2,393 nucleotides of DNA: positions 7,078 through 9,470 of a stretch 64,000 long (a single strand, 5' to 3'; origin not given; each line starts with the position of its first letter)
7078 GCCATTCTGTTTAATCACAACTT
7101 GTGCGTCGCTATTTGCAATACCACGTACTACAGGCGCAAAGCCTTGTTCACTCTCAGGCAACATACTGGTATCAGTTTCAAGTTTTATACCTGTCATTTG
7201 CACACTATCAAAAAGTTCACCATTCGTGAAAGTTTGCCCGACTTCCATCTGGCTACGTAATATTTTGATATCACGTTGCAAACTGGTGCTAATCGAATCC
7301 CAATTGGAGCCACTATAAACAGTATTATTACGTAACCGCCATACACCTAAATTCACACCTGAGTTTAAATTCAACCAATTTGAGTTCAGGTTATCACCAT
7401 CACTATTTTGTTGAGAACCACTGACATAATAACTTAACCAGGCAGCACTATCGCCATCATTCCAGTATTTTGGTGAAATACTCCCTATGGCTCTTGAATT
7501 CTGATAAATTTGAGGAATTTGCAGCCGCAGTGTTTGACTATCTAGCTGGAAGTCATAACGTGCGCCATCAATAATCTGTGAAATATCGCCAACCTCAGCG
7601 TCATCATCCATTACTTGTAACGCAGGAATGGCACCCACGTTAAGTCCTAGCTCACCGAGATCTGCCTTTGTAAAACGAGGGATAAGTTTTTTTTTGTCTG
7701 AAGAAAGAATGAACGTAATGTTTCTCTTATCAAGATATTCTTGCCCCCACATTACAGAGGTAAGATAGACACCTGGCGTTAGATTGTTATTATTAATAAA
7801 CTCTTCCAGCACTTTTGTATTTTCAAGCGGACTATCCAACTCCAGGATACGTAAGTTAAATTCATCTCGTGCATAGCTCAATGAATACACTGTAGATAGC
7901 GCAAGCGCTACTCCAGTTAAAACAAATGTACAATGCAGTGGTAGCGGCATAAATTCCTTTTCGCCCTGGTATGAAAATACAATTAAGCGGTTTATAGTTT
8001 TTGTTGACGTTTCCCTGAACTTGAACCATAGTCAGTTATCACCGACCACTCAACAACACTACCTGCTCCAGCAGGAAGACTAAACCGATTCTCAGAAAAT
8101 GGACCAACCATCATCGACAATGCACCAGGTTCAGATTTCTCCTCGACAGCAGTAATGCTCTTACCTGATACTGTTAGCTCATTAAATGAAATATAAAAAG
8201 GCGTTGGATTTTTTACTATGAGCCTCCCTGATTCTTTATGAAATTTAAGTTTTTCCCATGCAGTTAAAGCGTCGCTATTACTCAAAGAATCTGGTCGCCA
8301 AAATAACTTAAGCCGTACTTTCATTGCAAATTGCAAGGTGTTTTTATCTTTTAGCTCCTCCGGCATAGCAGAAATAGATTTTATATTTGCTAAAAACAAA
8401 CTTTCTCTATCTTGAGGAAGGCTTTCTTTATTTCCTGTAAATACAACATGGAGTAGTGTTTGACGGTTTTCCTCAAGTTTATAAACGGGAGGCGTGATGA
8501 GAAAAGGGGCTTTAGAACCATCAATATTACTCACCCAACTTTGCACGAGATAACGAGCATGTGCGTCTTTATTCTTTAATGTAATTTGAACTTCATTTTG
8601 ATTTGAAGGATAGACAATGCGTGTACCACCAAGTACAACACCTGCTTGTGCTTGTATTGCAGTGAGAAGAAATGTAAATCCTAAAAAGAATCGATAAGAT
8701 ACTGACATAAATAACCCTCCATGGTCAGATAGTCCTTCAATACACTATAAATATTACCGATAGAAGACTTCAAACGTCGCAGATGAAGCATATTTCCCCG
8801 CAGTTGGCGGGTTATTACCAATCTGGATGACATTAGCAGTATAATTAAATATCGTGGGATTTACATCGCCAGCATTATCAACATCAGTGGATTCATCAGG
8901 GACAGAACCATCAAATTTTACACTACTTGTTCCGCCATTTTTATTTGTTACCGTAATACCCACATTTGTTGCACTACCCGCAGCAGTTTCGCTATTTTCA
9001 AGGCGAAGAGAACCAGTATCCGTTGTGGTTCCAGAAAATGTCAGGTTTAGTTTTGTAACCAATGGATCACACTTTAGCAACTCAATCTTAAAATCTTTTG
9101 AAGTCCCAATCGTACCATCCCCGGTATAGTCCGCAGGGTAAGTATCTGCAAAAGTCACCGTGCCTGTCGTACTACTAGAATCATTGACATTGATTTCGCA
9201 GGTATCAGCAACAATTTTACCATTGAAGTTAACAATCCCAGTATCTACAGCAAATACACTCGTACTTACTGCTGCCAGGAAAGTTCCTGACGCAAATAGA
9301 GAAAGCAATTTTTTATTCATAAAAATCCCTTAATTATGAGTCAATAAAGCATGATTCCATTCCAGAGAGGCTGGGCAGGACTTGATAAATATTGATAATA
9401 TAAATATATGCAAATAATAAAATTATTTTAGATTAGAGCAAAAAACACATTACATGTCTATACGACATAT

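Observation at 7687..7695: A9 homopolymer inside the island usher gene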

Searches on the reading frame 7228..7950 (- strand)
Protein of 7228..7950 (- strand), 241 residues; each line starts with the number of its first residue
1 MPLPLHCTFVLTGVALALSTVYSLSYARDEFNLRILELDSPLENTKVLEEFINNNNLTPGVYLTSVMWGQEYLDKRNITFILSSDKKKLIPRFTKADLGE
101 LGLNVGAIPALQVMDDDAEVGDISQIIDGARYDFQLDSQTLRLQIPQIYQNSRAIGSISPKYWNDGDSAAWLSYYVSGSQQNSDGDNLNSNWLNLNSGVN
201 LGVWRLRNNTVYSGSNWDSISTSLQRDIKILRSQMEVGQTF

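Call 51: find_homologous_proteins(query=window:7228-7950:-, max_evalue=1e-20)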
Query seq(241 aa) (241 aa): 10 proteins with E <= 1e-20 among 374 candidates.
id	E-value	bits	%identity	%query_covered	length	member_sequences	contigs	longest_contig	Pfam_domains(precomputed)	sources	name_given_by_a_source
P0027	9.1e-155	531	100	100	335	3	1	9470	PF13954.12,PF00577.27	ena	-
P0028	6.0e-135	466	87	100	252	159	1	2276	PF13954.12,PF00577.27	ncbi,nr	ncbi:TPA: fimbrial biogenesis outer membrane usher protein, partial [Escherichia coli]|nr:fimbrial b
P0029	1.2e-134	465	87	100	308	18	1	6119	PF13954.12,PF00577.27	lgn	-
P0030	2.8e-129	448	83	100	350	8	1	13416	PF13954.12,PF00577.27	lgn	-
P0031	3.7e-77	277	57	93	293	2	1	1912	PF13954.12,PF00577.27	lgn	-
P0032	6.2e-67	244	77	65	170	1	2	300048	PF13954.12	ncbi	-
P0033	3.2e-65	238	87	53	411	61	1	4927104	PF13954.12,PF00577.27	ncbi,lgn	-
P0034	1.8e-58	216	54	79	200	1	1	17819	PF13954.12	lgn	-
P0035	7.1e-49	185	74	53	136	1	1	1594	PF00577.27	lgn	-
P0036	1.3e-35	141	87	32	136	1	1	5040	PF00577.27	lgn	-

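Call 66: search_solved_structures(query=window:7324-7950:-, max_evalue=0.001, show_alignments=2)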
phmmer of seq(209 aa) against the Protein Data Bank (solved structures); distinct sequences matched with E-value up to 0.001: 8.
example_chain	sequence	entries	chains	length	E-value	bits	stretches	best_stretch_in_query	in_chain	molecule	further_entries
6e14_D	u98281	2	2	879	1.3e-29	106.7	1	9-209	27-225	Fimbrial biogenesis outer membrane usher protein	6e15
9bog_D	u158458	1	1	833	4.4e-27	98.5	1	33-209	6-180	Outer membrane usher protein FimD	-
3rfz_B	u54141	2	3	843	4.5e-27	98.4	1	33-209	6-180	Outer membrane usher protein, type 1 fimbrial synthesis | Outer membrane usher protein FimD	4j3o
9fw9_D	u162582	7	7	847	4.6e-27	98.4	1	33-209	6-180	Outer membrane usher protein FimD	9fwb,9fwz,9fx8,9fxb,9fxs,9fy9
1zdv_A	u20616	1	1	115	1.9e-14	57.2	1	56-168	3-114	Outer membrane usher protein fimD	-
1ze3_D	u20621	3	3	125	2.4e-12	50.4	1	31-154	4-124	Outer membrane usher protein fimD | Outer membrane usher protein FimD, N-terminal domain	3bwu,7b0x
1zdx_A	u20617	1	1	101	1.9e-10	44.1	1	56-154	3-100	Outer membrane usher protein fimD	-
3ohn_A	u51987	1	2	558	1.3e-06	31.7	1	156-209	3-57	Outer membrane usher protein FimD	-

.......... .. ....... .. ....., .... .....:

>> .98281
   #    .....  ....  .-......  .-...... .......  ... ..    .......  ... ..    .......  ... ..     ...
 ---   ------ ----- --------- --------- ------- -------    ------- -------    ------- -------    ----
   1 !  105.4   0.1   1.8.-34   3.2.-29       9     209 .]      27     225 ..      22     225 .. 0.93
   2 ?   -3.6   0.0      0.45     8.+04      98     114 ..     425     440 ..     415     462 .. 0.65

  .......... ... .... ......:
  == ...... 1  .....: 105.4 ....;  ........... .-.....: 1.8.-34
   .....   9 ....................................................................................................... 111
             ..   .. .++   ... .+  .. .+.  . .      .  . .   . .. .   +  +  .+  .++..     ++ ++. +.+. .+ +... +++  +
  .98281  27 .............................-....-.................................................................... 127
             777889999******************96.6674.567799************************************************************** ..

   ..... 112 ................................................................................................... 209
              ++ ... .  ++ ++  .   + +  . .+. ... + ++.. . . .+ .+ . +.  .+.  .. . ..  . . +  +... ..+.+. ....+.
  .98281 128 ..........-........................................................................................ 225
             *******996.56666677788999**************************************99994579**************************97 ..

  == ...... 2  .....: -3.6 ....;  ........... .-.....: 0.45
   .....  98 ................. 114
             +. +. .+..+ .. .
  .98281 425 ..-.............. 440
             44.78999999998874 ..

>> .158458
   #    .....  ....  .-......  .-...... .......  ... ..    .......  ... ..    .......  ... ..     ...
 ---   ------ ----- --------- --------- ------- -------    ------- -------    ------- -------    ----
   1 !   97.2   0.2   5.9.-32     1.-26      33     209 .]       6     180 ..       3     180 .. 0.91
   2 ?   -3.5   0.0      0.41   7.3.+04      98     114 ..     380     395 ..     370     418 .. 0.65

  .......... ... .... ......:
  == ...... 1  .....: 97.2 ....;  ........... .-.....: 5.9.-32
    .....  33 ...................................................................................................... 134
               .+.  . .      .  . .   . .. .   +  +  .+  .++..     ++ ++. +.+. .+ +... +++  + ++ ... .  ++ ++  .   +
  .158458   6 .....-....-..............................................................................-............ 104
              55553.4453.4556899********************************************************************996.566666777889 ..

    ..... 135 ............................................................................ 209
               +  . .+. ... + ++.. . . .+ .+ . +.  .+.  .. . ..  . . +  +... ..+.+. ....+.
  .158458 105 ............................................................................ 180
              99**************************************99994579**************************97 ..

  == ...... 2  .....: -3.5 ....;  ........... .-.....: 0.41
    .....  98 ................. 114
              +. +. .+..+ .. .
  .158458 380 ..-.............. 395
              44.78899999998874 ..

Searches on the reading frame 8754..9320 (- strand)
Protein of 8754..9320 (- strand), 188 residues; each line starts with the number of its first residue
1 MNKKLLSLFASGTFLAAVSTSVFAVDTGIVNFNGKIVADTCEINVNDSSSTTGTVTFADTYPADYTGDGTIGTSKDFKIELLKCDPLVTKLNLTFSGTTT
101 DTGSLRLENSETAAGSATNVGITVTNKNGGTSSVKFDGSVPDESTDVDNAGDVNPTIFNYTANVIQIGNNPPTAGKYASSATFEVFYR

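Call 6: search_protein_families(library=pfam, proteins=[window:8754-9320:-])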
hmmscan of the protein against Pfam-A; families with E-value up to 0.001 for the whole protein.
window:8754-9320:- (188 aa): 1 family
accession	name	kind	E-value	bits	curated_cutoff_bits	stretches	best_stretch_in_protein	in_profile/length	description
PF00419.26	Fimbrial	-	3.8e-20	73.2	25.6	1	31-187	2-150/151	Fimbrial protein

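Call 70: search_protein_families(library=ncbifam, proteins=[window:8757-9320:-])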
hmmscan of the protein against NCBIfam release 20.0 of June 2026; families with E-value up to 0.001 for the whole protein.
window:8757-9320:- (188 aa): 20 families
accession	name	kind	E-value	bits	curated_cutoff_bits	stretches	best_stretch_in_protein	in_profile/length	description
NF011756.0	PRK15209.1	equivalog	7.6e-11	41.8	221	1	9-168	6-155/174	long polar fimbrial major subunit LpfA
NF011741.1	PRK15194.1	equivalog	6.4e-10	39.3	140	1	8-140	14-142/185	type 1 fimbrial major subunit FimA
NF011835.0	PRK15307.1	equivalog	3.3e-09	36.6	259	1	13-187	14-200/201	major fimbrial protein StkA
NF052363.1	FimG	equivalog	3.3e-08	33.4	220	1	10-130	9-117/166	type 1 fimbrial minor subunit FimG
NF052362.1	FimF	equivalog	6.8e-08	32.2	200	1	11-185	8-172/175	type 1 fimbrial adaptor subunit FimF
NF011734.0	PRK15187.1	equivalog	7.9e-08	32.2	247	1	6-187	10-179/180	fimbrial protein BcfA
NF011794.0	PRK15262.1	equivalog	3.6e-07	29.9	132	1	14-187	17-199/200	fimbrial-like protein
NF011834.0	PRK15306.1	equivalog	4.2e-07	29.9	205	1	3-187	3-189/190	fimbrial protein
NF011776.0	PRK15239.1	equivalog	4.4e-07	30.1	230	1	8-136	5-144/197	putative fimbrial protein StaA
NF007402.0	PRK09934.1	equivalog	9.1e-07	28.8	168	1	4-187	4-170/171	fimbria assembly protein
NF011737.0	PRK15190.1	equivalog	1.4e-06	28.1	240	1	1-140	1-141/181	fimbrial protein BcfE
NF011752.0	PRK15205.1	equivalog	1.8e-06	27.9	169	1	4-187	6-175/176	long polar fimbrial protein LpfE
NF011824.1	PRK15296.1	equivalog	2.7e-06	27.4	400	1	2-187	3-180/181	fimbrial protein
NF052361.1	FimI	equivalog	1.1e-05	25.2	300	1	5-134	8-133/179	type 1 fimbrial minor subunit FimI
NF011817.0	PRK15289.1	equivalog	1.5e-05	24.9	203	1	24-114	22-111/190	chaperone-usher fimbrial major subunit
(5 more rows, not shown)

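Call 76: find_encoding_contigs(protein=window:8757-9320:-, flank=3000, max_places=10)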
Protein window:8757-9320:- (188 aa): 23 contigs read that carry it; 10 places shown.
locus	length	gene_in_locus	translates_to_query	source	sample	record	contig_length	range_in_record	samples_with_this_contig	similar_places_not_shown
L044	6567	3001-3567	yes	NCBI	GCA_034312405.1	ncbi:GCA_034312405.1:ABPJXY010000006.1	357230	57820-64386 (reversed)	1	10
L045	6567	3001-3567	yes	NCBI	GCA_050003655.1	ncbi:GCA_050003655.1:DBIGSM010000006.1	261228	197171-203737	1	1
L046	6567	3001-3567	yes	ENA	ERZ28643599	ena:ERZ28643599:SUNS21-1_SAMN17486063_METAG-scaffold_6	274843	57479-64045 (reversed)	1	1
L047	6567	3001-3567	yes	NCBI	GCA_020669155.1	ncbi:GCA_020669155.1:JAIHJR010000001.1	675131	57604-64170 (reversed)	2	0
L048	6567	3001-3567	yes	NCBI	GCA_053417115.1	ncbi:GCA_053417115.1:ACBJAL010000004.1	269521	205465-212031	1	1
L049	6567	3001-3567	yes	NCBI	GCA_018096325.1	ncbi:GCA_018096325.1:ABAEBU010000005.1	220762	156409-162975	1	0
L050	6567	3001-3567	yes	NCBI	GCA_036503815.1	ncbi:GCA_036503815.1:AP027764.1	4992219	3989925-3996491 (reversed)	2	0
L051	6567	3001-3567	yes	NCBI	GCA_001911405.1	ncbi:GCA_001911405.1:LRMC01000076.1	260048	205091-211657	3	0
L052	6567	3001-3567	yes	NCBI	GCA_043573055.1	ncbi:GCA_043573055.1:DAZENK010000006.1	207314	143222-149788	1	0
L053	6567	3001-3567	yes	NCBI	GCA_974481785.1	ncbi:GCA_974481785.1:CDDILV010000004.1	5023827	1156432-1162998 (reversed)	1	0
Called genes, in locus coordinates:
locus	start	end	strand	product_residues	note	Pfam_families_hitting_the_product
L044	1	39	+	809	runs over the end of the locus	PF00270:DEAD, PF00271:Helicase_C, PF24473:CON_HrpB, PF08482:HrpB_C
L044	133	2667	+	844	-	PF14812:PBP1_TM, PF14814:UB2H, PF00912:Transgly, PF00905:Transpeptidase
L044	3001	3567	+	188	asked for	PF00419:Fimbrial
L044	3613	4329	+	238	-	PF00345:PapD_N, PF02753:PapD_C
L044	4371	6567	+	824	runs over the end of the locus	PF13954:PapC_N, PF00577:Usher, PF13953:PapC_C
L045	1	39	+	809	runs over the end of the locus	PF00270:DEAD, PF00271:Helicase_C, PF24473:CON_HrpB, PF08482:HrpB_C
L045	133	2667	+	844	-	PF14812:PBP1_TM, PF14814:UB2H, PF00912:Transgly, PF00905:Transpeptidase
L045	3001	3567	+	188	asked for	PF00419:Fimbrial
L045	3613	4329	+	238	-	PF00345:PapD_N, PF02753:PapD_C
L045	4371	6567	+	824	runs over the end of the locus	PF13954:PapC_N, PF00577:Usher, PF13953:PapC_C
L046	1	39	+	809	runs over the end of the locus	PF00270:DEAD, PF00271:Helicase_C, PF24473:CON_HrpB, PF08482:HrpB_C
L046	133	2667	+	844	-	PF14812:PBP1_TM, PF14814:UB2H, PF00912:Transgly, PF00905:Transpeptidase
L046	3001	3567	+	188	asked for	PF00419:Fimbrial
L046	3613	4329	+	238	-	PF00345:PapD_N, PF02753:PapD_C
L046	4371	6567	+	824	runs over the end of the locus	PF13954:PapC_N, PF00577:Usher, PF13953:PapC_C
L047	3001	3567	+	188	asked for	PF00419:Fimbrial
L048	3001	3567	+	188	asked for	PF00419:Fimbrial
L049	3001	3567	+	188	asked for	PF00419:Fimbrial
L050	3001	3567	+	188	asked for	PF00419:Fimbrial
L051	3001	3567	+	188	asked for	PF00419:Fimbrial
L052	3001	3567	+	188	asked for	PF00419:Fimbrial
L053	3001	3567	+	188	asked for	PF00419:Fimbrial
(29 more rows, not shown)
